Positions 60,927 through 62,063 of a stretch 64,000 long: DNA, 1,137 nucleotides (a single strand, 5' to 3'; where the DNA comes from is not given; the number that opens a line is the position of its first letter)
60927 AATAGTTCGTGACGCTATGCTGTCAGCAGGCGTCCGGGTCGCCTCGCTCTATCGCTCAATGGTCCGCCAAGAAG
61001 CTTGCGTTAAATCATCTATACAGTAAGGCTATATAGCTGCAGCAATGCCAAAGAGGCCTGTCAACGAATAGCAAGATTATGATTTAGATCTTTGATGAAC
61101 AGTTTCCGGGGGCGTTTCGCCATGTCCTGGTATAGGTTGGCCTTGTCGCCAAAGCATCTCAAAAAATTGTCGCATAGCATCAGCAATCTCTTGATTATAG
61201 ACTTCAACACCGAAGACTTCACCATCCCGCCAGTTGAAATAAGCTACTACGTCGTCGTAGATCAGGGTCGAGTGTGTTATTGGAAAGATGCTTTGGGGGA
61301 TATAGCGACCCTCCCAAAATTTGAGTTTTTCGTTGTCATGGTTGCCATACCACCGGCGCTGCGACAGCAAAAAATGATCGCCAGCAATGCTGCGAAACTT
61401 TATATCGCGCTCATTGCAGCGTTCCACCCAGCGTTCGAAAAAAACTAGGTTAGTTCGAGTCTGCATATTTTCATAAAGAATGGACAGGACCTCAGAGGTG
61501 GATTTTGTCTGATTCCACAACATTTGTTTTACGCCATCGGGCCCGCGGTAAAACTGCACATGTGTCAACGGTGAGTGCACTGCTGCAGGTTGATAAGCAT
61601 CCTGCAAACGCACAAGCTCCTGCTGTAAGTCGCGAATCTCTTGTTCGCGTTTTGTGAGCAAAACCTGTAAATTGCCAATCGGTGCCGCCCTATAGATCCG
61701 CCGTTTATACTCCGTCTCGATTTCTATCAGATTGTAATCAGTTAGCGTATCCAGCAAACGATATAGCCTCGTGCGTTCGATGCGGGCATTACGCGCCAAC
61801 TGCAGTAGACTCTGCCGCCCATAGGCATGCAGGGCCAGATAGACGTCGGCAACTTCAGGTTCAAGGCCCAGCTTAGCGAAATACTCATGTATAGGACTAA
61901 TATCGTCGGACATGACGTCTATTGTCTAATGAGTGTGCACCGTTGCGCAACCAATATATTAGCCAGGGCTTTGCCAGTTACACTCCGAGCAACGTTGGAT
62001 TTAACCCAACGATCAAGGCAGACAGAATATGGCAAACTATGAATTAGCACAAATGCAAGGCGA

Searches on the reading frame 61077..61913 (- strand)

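Call 72: search_protein_families(library=pfam, proteins=[window:61077-61913:-], max_evalue=0.001)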
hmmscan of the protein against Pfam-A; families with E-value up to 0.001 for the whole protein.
window:61077-61913:- (278 aa): 2 families
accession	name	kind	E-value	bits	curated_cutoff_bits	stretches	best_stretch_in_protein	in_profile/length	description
PF01978.25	TrmB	-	2.5e-08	34.1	25.6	1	14-78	3-66/68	Sugar-specific transcriptional regulator TrmB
PF08100.18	Dimerisation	-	0.00047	20.4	25.6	1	28-82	34-89/93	O-methyltransferase dimerisation domain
